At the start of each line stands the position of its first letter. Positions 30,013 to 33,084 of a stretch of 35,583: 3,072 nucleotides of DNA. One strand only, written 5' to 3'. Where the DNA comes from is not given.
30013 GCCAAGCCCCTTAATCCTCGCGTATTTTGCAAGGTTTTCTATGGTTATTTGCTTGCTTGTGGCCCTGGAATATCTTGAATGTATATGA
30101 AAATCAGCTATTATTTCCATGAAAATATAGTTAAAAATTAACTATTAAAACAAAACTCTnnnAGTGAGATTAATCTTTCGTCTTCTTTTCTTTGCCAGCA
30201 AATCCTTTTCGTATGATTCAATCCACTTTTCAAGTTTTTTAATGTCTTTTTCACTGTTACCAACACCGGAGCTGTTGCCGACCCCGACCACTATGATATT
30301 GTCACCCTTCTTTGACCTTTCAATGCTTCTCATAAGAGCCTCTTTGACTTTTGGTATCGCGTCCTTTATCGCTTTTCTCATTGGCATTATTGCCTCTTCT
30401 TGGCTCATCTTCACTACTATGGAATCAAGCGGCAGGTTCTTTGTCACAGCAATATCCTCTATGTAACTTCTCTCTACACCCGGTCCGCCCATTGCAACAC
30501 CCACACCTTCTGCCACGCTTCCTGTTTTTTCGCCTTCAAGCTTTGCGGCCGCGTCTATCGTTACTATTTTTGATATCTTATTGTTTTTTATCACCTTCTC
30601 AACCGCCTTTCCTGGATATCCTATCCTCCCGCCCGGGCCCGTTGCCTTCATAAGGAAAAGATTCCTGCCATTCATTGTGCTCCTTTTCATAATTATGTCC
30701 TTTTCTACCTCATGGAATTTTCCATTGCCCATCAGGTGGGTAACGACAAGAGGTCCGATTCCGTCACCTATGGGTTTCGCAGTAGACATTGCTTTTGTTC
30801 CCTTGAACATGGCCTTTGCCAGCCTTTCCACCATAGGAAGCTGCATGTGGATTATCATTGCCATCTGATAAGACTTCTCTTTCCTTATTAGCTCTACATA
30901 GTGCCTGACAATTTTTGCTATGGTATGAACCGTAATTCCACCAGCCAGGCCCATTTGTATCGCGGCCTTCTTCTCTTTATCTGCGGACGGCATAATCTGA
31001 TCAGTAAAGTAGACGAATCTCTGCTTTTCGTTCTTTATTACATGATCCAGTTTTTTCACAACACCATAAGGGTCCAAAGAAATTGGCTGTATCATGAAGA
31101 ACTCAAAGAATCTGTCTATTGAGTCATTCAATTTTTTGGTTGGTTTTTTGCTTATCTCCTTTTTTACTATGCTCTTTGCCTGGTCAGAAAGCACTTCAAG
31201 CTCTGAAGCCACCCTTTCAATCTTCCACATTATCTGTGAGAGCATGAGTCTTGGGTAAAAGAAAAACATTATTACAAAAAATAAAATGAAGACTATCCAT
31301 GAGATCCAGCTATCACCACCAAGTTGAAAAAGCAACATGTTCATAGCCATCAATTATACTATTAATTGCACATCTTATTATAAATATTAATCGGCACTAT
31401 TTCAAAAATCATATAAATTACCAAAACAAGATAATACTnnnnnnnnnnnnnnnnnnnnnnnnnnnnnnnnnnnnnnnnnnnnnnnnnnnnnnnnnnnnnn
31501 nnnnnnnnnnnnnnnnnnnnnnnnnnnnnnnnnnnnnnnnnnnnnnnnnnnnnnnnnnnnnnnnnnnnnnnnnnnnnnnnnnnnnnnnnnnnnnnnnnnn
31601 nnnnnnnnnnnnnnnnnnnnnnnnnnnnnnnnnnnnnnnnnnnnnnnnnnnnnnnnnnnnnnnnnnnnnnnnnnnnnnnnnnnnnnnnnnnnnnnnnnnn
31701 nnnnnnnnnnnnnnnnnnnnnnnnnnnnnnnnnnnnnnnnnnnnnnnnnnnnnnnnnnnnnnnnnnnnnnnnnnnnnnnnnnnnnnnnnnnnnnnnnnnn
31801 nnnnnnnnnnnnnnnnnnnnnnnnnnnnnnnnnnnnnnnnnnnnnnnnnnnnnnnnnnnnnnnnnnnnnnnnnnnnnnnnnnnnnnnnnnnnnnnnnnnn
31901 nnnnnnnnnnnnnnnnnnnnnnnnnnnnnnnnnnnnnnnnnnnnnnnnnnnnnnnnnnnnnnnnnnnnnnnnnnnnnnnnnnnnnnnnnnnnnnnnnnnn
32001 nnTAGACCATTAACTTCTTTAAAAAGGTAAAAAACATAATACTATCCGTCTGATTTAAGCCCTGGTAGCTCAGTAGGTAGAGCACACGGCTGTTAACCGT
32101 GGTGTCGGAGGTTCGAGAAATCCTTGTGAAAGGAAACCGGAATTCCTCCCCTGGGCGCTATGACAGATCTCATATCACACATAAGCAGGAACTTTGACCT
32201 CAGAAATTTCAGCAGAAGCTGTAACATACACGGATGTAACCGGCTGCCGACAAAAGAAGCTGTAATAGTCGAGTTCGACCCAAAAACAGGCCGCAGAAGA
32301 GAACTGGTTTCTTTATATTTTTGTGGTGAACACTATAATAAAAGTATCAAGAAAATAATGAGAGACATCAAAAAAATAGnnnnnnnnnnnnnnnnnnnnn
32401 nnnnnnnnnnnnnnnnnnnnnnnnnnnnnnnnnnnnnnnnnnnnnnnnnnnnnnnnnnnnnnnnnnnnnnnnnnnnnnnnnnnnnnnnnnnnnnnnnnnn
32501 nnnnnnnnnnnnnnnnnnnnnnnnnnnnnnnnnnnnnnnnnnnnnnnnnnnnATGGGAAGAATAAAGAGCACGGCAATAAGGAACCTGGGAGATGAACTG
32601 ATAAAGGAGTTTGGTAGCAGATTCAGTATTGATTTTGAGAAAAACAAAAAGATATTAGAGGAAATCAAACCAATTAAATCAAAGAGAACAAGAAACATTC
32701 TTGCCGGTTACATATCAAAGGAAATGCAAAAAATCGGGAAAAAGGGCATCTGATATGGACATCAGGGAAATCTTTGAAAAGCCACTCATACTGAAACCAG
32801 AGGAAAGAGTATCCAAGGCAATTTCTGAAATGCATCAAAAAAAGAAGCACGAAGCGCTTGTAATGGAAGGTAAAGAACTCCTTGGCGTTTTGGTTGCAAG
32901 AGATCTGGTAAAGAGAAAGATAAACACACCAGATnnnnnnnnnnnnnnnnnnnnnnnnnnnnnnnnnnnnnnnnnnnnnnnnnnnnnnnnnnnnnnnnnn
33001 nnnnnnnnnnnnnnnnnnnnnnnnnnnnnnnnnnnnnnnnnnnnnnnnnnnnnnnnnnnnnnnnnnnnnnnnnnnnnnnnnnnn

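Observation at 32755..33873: Four CBS domains fused to an HPF/RaiA (S30AE)-like ribosome-hibernation domain, translationally coupled to rps17e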

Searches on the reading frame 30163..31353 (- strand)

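Call 52: search_protein_families(library=pfam, proteins=[window:30163-31353:-], max_evalue=0.001)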
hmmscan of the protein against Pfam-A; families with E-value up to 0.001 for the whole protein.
window:30163-31353:- (397 aa): 2 families
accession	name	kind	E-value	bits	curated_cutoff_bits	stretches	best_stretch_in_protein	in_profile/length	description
PF23542.1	DUF1512_C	-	5.2e-59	199.5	25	1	195-364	1-174/175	Domain of unknown function (DUF1512) C-terminal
PF07431.17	DUF1512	-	9.4e-38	130.1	25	1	16-190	1-176/177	Protein of unknown function (DUF1512) N-terminal domain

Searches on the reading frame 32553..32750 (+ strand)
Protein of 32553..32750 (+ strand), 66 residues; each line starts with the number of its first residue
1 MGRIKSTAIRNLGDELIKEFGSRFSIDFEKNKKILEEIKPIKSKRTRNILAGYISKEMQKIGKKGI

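Call 3: search_protein_families(library=pfam, proteins=[window:32553-32750:+], max_evalue=10)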
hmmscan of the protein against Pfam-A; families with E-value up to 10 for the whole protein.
window:32553-32750:+ (66 aa): 1 family
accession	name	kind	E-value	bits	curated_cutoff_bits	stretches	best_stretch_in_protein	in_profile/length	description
PF00833.23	Ribosomal_S17e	-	5.8e-14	52.5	22.8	1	1-63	1-63/122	Ribosomal S17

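Call 4: search_protein_families(library=ncbifam, proteins=[window:32553-32750:+], max_evalue=10)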
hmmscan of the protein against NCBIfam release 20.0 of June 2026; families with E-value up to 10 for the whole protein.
window:32553-32750:+ (66 aa): 1 family
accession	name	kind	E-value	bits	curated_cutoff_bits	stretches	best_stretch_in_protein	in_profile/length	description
NF002242.0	PRK01151.1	equivalog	6.9e-20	70.4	72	1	1-61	1-61/67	30S ribosomal protein S17e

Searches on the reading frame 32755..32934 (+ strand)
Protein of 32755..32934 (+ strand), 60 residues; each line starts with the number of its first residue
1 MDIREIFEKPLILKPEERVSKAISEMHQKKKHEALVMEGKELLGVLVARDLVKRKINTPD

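Call 65: search_protein_families(library=pfam, proteins=[window:32755-32934:+], max_evalue=1)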
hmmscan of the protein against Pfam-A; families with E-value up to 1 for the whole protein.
seq(60 aa): 1 family
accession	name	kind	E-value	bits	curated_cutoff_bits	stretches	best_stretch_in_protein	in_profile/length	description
PF00571.33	CBS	-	3.5e-06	27.7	24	1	4-54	2-54/57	CBS domain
